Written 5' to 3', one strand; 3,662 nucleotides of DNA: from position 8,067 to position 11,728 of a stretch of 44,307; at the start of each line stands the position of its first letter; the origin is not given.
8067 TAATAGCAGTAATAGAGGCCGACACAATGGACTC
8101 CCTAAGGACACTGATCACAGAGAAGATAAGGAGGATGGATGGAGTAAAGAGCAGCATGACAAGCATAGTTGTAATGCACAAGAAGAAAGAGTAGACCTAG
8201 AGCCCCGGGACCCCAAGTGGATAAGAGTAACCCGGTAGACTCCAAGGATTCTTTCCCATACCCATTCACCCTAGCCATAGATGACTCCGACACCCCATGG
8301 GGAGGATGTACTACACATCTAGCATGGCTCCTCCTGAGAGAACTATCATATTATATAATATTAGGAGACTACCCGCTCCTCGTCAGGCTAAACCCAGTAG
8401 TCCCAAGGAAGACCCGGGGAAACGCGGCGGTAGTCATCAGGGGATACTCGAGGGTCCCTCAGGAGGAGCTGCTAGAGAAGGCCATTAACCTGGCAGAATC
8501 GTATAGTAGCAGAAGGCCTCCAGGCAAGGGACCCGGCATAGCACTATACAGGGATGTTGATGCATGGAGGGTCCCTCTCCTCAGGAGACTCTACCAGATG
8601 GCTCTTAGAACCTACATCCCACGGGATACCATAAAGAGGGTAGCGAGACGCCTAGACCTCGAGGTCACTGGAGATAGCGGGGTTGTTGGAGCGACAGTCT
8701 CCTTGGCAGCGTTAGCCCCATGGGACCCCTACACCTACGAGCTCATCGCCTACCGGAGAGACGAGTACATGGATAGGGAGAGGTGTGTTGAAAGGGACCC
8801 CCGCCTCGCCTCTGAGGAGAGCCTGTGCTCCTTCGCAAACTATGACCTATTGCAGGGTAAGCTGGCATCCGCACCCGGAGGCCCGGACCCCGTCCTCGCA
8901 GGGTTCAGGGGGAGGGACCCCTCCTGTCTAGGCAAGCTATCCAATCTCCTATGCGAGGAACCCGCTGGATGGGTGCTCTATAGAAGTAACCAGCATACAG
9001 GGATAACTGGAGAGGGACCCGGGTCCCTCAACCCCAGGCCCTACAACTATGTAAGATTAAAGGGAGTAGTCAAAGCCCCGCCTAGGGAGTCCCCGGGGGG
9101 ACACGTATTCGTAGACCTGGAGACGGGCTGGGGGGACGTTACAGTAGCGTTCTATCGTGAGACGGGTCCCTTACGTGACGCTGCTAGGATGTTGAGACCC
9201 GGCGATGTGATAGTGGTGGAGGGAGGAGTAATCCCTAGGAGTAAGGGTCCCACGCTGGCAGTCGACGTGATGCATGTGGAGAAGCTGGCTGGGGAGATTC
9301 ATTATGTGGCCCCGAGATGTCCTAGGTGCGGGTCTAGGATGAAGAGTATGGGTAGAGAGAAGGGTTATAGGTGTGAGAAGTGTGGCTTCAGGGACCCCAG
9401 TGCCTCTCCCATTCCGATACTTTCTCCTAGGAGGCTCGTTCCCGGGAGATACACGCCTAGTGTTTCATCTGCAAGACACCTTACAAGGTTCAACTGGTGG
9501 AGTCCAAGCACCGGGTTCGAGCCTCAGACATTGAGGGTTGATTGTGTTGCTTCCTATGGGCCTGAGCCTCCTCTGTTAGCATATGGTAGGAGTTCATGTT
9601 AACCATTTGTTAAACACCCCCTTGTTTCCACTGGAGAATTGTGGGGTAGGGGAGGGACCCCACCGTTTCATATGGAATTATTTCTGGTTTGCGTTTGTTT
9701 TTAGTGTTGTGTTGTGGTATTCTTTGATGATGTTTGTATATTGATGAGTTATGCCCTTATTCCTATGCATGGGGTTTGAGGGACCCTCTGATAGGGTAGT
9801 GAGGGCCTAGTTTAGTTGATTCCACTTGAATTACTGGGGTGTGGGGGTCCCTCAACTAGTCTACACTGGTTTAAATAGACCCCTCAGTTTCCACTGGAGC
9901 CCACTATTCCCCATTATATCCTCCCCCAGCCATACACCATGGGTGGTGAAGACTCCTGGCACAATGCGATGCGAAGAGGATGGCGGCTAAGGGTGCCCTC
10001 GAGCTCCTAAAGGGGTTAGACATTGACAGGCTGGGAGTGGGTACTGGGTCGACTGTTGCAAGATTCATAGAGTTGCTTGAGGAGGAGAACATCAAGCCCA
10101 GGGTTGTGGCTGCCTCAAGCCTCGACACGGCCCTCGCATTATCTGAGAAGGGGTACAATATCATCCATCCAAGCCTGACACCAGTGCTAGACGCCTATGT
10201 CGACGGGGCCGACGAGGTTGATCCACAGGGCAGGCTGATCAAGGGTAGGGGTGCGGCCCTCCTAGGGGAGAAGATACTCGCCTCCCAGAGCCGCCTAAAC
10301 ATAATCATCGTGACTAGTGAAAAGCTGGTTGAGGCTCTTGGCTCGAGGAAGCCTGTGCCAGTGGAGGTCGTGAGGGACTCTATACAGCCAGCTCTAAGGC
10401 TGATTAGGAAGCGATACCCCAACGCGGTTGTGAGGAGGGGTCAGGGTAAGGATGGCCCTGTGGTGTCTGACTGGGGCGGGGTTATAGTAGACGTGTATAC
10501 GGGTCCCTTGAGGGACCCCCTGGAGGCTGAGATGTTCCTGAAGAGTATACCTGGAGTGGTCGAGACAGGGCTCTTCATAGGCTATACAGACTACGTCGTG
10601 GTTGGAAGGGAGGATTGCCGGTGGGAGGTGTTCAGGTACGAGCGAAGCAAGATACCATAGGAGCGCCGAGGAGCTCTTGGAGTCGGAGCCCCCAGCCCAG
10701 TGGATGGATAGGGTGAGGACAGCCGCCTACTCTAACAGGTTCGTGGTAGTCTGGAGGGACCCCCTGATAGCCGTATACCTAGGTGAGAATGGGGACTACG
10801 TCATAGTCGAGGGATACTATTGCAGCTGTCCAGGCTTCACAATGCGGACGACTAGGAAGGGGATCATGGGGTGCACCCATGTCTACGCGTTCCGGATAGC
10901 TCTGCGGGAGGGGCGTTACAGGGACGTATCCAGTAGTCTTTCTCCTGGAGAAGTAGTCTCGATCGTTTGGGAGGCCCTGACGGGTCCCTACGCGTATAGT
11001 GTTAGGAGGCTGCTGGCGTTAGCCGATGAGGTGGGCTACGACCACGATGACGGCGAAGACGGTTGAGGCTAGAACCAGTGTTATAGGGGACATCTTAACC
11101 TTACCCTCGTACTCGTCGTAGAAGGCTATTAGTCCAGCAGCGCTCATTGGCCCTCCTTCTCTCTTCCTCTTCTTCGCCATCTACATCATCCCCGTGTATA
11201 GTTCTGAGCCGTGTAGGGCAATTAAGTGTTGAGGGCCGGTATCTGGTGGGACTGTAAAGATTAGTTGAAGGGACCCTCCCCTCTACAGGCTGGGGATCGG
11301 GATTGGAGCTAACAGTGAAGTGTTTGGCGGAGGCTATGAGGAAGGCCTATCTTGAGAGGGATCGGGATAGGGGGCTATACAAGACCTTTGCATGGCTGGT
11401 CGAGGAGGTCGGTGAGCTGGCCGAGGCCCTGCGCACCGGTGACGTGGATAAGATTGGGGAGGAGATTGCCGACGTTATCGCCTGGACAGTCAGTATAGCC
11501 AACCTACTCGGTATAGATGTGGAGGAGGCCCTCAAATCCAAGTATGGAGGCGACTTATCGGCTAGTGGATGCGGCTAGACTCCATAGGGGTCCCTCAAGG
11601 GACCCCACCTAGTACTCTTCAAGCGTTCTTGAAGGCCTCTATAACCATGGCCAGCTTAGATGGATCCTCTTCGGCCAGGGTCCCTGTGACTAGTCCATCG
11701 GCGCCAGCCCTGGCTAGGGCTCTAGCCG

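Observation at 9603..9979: ORB-type replication origin candidate between tiaS and rpiA, with no initiator gene nearby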

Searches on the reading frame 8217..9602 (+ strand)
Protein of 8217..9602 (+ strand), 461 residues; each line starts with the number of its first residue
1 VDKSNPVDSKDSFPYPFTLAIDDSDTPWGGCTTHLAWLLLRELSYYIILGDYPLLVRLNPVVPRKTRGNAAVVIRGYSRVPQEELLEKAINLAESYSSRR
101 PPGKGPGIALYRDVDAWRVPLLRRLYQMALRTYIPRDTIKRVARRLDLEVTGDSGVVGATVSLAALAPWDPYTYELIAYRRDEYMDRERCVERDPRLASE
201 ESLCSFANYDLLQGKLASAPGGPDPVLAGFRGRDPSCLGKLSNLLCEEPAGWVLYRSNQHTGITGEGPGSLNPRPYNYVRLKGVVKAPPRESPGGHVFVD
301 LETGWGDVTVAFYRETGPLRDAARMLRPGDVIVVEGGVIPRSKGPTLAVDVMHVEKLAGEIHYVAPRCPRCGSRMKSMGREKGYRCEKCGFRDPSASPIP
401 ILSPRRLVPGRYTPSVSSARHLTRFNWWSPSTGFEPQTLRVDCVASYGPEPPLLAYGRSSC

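Call 7: search_protein_families(library=pfam, proteins=[window:8217-9602:+])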
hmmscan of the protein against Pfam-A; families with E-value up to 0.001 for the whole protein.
window:8217-9602:+ (461 aa): 4 families
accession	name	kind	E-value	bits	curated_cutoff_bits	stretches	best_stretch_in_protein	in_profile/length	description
PF08489.16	TiaS_FLD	-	1.5e-22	80.4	21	1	153-261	1-113/116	TiaS FLD domain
PF22641.2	TiaS_TCKD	-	5.6e-17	62.6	27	1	19-150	2-151/156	TiaS TCKD domain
PF23783.1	Zn_ribbon_TiaS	-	6.1e-13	48.7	27.3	1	366-406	2-40/41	TiaS C-terminal zinc ribbon domain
PF01336.31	tRNA_anti-codon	-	1.2e-07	32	27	1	279-353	1-73/75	OB-fold nucleic acid binding domain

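Call 15: find_homologous_proteins(query=window:8217-9602:+, max_evalue=1e-20)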
Query window:8217-9602:+ (461 aa): 1379 proteins with E <= 1e-20 among 8000 candidates; the best 120 are listed.
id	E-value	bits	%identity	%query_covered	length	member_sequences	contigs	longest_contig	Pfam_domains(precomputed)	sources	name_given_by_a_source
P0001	0.0e+0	1011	94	100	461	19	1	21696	PF22641.3,PF01336.32,PF23783.2,PF08489.17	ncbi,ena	-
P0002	4.5e-208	710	68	99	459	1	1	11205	PF22641.3,PF23783.2,PF08489.17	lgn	-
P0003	9.6e-188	643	62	99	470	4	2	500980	PF22641.3,PF23783.2,PF08489.17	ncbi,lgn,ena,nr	ncbi:MAG: tRNA(Ile)(2)-agmatinylcytidine synthase [Desulfurococcales archaeon]|nr:tRNA(Ile)(2)-agmat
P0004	1.2e-172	593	60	95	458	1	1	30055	PF22641.3,PF23783.2,PF08489.17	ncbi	-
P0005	6.0e-165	568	59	99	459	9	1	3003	PF22641.3,PF23783.2,PF08489.17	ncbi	-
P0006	6.8e-157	541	58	94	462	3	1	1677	PF22641.3,PF23783.2,PF08489.17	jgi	-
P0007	1.7e-143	497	56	96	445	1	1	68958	PF22641.3,PF23783.2,PF08489.17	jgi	-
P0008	3.7e-141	489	55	94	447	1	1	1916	PF22641.3,PF23783.2,PF08489.17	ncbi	-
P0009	1.6e-136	474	55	95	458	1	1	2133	PF22641.3,PF23783.2,PF08489.17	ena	-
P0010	3.7e-134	466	53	96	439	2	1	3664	PF22641.3,PF23783.2,PF08489.17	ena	-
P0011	1.5e-129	451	53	96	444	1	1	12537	PF22641.3,PF23783.2,PF08489.17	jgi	-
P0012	1.6e-129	451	54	92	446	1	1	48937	PF22641.3,PF23783.2,PF08489.17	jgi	-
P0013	5.9e-129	449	52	95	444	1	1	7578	PF22641.3,PF23783.2,PF08489.17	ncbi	-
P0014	4.8e-125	436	53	84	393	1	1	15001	PF23783.2,PF08489.17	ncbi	-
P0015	1.6e-113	398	51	95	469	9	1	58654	PF22641.3,PF23783.2,PF08489.17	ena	-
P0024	2.2e-105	371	53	88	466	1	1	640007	PF22641.3,PF23783.2,PF08489.17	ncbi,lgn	ncbi:TiaS agmantine-binding domain-containing protein [Stetteria hydrogenophila]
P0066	1.8e-87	312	40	88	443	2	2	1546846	PF22641.3,PF01336.32,PF23783.2,PF08489.17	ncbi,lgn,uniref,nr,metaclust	ncbi:putative DNA-binding protein containing a Zn-ribbon domain [Caldisphaera lagunensis DSM 15908]|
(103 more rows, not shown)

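Call 16: find_encoding_contigs(protein=P0001, flank=10000, max_places=3)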
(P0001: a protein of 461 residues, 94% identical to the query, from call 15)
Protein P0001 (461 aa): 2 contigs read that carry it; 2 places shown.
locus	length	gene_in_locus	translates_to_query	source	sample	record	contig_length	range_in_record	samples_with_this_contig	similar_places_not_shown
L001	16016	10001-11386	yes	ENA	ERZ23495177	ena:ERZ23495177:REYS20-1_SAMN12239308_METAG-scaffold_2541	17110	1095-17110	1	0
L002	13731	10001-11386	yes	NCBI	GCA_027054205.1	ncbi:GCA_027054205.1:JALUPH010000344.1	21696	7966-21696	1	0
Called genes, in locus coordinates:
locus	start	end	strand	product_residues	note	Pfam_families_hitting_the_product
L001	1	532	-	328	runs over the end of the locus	PF04014:MazE_antitoxin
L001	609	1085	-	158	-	-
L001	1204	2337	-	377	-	PF00005:ABC_tran, PF08352:oligo_HPY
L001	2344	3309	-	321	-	PF00005:ABC_tran, PF02463:SMC_N (faint), PF13304:AAA_21 (weak), PF08352:oligo_HPY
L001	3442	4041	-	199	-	-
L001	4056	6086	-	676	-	-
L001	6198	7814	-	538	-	PF00528:BPD_transp_1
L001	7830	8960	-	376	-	PF00528:BPD_transp_1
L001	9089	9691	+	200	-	-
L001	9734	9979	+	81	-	PF01037:AsnC_trans_reg, PF22482:AsnC_trans_reg_3 (weak)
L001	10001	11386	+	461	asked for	PF22641:TiaS_TCKD, PF08489:TiaS_FLD, PF01336:tRNA_anti-codon, PF23783:Zn_ribbon_TiaS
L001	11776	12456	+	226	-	PF06026:Rib_5-P_isom_A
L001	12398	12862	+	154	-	-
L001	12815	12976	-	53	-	PF03911:Sec61_beta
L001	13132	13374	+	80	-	PF03819:MazG, PF12643:MazG-like (weak)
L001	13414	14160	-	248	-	PF01884:PcrB, PF00977:His_biosynth (faint)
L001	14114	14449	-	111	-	PF05129:Zn_ribbon_Elf1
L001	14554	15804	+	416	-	PF05221:AdoHcyase, PF00670:AdoHcyase_NAD, PF02826:2-Hacid_dh_C, PF07991:KARI_N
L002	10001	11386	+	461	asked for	PF22641:TiaS_TCKD, PF08489:TiaS_FLD, PF01336:tRNA_anti-codon, PF23783:Zn_ribbon_TiaS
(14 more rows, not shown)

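Call 17: find_encoding_contigs(protein=P0003, flank=10000, max_places=2)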
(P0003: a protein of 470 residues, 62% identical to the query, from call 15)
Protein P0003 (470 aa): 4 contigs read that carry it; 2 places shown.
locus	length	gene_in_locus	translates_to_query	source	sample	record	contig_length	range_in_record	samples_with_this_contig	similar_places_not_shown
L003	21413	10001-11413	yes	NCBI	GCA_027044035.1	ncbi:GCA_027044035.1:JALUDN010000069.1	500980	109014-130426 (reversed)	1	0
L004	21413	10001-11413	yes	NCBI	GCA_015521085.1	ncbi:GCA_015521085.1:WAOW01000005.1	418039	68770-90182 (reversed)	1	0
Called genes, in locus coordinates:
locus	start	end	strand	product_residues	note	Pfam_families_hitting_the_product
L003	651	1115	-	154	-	-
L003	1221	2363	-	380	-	PF00005:ABC_tran, PF13304:AAA_21 (faint), PF08352:oligo_HPY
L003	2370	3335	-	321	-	PF00005:ABC_tran, PF02463:SMC_N (faint), PF13304:AAA_21 (weak), PF08352:oligo_HPY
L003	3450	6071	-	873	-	-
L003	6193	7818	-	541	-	PF00528:BPD_transp_1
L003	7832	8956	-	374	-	PF00528:BPD_transp_1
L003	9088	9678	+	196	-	-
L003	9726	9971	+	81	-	PF01037:AsnC_trans_reg, PF22482:AsnC_trans_reg_3 (weak)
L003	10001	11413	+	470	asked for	PF22641:TiaS_TCKD, PF08489:TiaS_FLD, PF23783:Zn_ribbon_TiaS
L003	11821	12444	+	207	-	PF06026:Rib_5-P_isom_A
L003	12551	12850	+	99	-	-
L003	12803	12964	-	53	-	PF03911:Sec61_beta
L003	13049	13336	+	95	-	PF03819:MazG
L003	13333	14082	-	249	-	PF01884:PcrB, PF00977:His_biosynth (weak)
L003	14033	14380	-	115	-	PF05129:Zn_ribbon_Elf1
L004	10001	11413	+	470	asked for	PF22641:TiaS_TCKD, PF08489:TiaS_FLD, PF23783:Zn_ribbon_TiaS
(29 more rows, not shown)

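Call 18: find_encoding_contigs(protein=P0002, flank=10000, max_places=2)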
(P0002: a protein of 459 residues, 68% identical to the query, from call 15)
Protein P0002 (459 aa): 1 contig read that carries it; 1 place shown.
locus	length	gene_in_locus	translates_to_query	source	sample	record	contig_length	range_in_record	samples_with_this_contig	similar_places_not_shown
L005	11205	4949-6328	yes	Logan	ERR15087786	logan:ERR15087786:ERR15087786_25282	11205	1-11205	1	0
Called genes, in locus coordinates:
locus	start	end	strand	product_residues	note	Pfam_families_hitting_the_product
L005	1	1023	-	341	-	?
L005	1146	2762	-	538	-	PF00528:BPD_transp_1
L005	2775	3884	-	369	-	PF00528:BPD_transp_1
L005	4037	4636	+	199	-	-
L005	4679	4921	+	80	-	PF01037:AsnC_trans_reg, PF22482:AsnC_trans_reg_3 (weak)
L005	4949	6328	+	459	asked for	PF22641:TiaS_TCKD, PF08489:TiaS_FLD, PF23783:Zn_ribbon_TiaS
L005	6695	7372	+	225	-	PF06026:Rib_5-P_isom_A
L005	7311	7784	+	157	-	-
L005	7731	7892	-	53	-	PF03911:Sec61_beta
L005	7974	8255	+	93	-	PF03819:MazG, PF12643:MazG-like (weak)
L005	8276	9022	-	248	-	PF01884:PcrB, PF00977:His_biosynth (weak)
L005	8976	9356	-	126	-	PF05129:Zn_ribbon_Elf1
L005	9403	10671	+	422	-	PF05221:AdoHcyase, PF00670:AdoHcyase_NAD, PF02826:2-Hacid_dh_C, PF07991:KARI_N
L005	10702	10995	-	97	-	-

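Call 41: find_encoding_contigs(protein=P0024, flank=10000, max_places=1)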
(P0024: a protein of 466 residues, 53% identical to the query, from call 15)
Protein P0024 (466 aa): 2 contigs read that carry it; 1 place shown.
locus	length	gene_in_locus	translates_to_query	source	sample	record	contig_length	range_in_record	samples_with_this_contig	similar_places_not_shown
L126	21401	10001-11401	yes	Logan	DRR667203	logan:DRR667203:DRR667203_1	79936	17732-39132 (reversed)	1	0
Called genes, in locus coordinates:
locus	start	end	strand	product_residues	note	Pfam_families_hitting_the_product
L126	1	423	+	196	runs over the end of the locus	-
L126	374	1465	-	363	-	-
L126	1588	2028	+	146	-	-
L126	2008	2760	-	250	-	PF01904:DUF72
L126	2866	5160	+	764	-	PF00270:DEAD, PF00271:Helicase_C, PF09369:MZB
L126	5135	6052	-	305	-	PF00520:Ion_trans, PF07885:Ion_trans_2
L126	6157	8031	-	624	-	PF17297:PEPCK_N, PF00821:PEPCK_GTP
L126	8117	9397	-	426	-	PF01676:Metalloenzyme, PF10143:PhosphMutase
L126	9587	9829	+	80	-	PF01037:AsnC_trans_reg, PF22482:AsnC_trans_reg_3 (weak)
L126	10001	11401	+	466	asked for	PF22641:TiaS_TCKD, PF08489:TiaS_FLD, PF23783:Zn_ribbon_TiaS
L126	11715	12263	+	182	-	PF01558:POR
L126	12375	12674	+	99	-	PF13187:Fer4_9 (faint), PF00037:Fer4 (weak), PF13237:Fer4_10, PF14697:Fer4_21, PF12838:Fer4_7 (weak), PF12797:Fer4_2 (weak), PF12837:Fer4_6 (weak), PF00037:Fer4, +2 more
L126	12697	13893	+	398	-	PF01855:POR_N, PF02780:Transketolase_C (weak), PF17147:PFOR_II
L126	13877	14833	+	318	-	PF02775:TPP_enzyme_C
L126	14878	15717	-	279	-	PF01061:ABC2_membrane, PF12698:ABC2_membrane_3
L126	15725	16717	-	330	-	PF00005:ABC_tran, PF13304:AAA_21, PF13732:DrrA1-3_C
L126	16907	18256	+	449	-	PF00206:Lyase_1, PF10397:ADSL_C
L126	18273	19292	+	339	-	PF00709:Adenylsucc_synt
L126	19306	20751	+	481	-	PF01134:GIDA (faint), PF01266:DAO (weak), PF01946:Thi4 (faint), PF03486:HI0933_like (faint), PF07992:Pyr_redox_2 (faint), PF13738:Pyr_redox_3 (faint), PF21688:FAD-depend_C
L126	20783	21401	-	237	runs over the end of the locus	PF00156:Pribosyltran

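Call 42: find_encoding_contigs(protein=P0066, flank=10000, max_places=1)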
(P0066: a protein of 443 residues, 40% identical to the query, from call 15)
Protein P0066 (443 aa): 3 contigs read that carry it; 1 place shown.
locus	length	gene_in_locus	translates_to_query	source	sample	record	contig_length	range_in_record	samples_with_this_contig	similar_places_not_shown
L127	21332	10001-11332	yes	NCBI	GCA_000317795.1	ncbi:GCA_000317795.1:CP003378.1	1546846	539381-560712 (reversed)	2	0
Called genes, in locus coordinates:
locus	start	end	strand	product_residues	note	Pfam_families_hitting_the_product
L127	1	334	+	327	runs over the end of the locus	PF04101:Glyco_tran_28_C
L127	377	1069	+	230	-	PF00156:Pribosyltran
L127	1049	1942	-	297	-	PF13793:Pribosyltran_N, PF14681:UPRTase (faint), PF00156:Pribosyltran, PF14572:Pribosyl_synth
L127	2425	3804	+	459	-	PF01134:GIDA (faint), PF01266:DAO (faint), PF01494:FAD_binding_3 (faint), PF03486:HI0933_like (faint), PF07992:Pyr_redox_2, PF13738:Pyr_redox_3, PF00070:Pyr_redox, PF02852:Pyr_redox_dim, +2 more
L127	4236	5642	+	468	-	PF00083:Sugar_tr, PF06779:MFS_4 (weak), PF07690:MFS_1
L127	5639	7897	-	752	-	PF00270:DEAD, PF04851:ResIII (weak), PF00271:Helicase_C, PF22590:Cas3-like_C_2 (weak), PF09369:MZB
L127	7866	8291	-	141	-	-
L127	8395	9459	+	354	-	PF01266:DAO (faint)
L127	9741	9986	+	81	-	PF01037:AsnC_trans_reg, PF22482:AsnC_trans_reg_3 (weak)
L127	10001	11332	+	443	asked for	PF22641:TiaS_TCKD, PF08489:TiaS_FLD, PF01336:tRNA_anti-codon, PF23783:Zn_ribbon_TiaS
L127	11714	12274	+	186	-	PF01558:POR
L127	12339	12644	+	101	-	PF00037:Fer4 (weak), PF13237:Fer4_10, PF14697:Fer4_21, PF12838:Fer4_7, PF13187:Fer4_9 (weak), PF12797:Fer4_2 (weak), PF12837:Fer4_6 (weak), PF00037:Fer4, +4 more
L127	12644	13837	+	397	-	PF01855:POR_N, PF02780:Transketolase_C, PF17147:PFOR_II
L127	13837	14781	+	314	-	PF02775:TPP_enzyme_C, PF13292:DXP_synthase_N (weak)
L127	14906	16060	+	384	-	PF20030:bpMoxR, PF07728:AAA_5, PF17868:AAA_lid_8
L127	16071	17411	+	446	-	PF05762:VWA_CoxE (weak), PF00092:VWA, PF13519:VWA_2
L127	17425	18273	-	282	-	PF01026:TatD_DNase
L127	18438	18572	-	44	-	-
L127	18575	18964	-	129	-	PF02675:AdoMet_dc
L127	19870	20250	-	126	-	PF01042:Ribonuc_L-PSP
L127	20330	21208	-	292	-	PF02737:3HCDH_N (weak), PF02826:2-Hacid_dh_C (weak), PF03446:NAD_binding_2, PF03807:F420_oxidored (weak), PF14833:NAD_binding_11 (weak)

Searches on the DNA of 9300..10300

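Call 34: search_rna_families(source=window, start=9300, end=10300, threshold=evalue, max_evalue=1)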
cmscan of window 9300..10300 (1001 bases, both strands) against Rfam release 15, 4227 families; matches with E-value up to 1: 0.
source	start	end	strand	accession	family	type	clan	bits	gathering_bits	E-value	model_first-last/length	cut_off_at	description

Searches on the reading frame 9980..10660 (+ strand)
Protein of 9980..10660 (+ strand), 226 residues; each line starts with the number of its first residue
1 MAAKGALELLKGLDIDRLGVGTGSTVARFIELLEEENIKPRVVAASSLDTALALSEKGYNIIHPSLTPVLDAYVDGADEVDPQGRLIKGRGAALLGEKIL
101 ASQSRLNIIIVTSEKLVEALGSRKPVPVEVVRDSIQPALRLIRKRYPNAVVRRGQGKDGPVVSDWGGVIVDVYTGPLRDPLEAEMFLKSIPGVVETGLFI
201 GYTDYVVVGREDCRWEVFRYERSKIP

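Call 7: search_protein_families(library=pfam, proteins=[window:9980-10660:+])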
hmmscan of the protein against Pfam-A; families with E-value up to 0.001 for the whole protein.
window:9980-10660:+ (226 aa): 1 family
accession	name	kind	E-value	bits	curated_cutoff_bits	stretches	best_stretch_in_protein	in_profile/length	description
PF06026.20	Rib_5-P_isom_A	-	2.3e-48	164.5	26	1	44-212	3-172/173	Ribose 5-phosphate isomerase A (phosphoriboisomerase A)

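Call 9: find_encoding_contigs(protein=window:9980-10660:+, flank=10000, max_places=6)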
Protein window:9980-10660:+ (226 aa): no gene with exactly this product is on record in the collection.

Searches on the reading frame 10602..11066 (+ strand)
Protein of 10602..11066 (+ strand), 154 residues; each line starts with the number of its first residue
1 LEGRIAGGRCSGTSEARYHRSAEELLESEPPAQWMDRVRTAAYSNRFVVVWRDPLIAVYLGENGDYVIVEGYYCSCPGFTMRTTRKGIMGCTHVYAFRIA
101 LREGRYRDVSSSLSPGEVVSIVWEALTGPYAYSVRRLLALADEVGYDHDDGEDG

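Call 7: search_protein_families(library=pfam, proteins=[window:10602-11066:+])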
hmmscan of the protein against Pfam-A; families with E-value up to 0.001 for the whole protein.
window:10602-11066:+ (154 aa): 0 families

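Call 59: search_protein_families(library=pfam, proteins=[window:10602-11066:+], max_evalue=0.1)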
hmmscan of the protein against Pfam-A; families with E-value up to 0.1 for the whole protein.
window:10602-11066:+ (154 aa): 0 families

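Call 60: search_protein_families(library=ncbifam, proteins=[window:10602-11066:+], max_evalue=0.01)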
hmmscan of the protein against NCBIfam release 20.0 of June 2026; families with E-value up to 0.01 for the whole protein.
window:10602-11066:+ (154 aa): 0 families

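Call 70: search_solved_structures(query=window:10602-11066:+, max_evalue=1)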
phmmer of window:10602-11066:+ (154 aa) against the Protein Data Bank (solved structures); distinct sequences matched with E-value up to 1: 0.

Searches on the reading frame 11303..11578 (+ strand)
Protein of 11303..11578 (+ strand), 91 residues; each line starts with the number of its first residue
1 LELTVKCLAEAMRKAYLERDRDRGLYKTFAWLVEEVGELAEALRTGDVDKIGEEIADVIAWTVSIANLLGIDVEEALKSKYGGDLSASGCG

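Call 56: search_protein_families(library=pfam, proteins=[window:11303-11578:+])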
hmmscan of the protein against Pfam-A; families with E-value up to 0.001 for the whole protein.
window:11303-11578:+ (91 aa): 3 families
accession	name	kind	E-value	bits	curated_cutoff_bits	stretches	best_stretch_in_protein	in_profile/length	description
PF03819.22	MazG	-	2e-12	47.6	22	1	28-78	6-60/74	MazG nucleotide pyrophosphohydrolase domain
PF12643.12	MazG-like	-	4.8e-07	30.4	27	1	32-80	15-62/85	MazG-like family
PF01503.22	PRA-PH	-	1.3e-05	25.9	21.3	1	13-77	17-79/86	Phosphoribosyl-ATP pyrophosphohydrolase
